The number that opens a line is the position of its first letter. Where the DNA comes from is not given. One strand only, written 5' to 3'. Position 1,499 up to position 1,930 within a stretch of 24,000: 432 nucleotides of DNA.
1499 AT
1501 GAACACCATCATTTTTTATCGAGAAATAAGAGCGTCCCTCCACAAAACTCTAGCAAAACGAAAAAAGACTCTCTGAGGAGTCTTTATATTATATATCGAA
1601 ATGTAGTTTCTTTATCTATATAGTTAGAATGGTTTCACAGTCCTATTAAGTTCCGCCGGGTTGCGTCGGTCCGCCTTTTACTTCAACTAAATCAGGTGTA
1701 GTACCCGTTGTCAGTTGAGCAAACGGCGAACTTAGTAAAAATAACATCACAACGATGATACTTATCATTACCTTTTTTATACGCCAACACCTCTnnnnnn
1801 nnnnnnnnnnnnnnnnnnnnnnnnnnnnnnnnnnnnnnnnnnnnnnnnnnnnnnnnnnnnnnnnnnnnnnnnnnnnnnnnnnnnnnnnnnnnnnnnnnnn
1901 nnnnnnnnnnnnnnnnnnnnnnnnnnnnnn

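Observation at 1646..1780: Pro-peptide ORF missing from the ORF track, with a non-canonical C-terminus and a possible ATA initiation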

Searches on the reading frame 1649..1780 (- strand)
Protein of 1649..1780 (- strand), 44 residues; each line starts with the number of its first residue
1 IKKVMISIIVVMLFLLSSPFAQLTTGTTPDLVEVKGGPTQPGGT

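Call 42: search_protein_families(library=ncbifam, proteins=[window:1649-1780:-], max_evalue=0.1)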
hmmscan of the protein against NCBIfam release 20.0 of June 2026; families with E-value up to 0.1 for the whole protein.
seq(44 aa): 0 families

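Call 72: search_protein_families(library=phrogs, proteins=[L016:8320-8523:-], max_evalue=0.001)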
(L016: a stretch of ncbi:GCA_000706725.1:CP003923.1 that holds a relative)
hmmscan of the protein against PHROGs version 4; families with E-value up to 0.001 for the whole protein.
L016:8320-8523:- (67 aa): 0 families
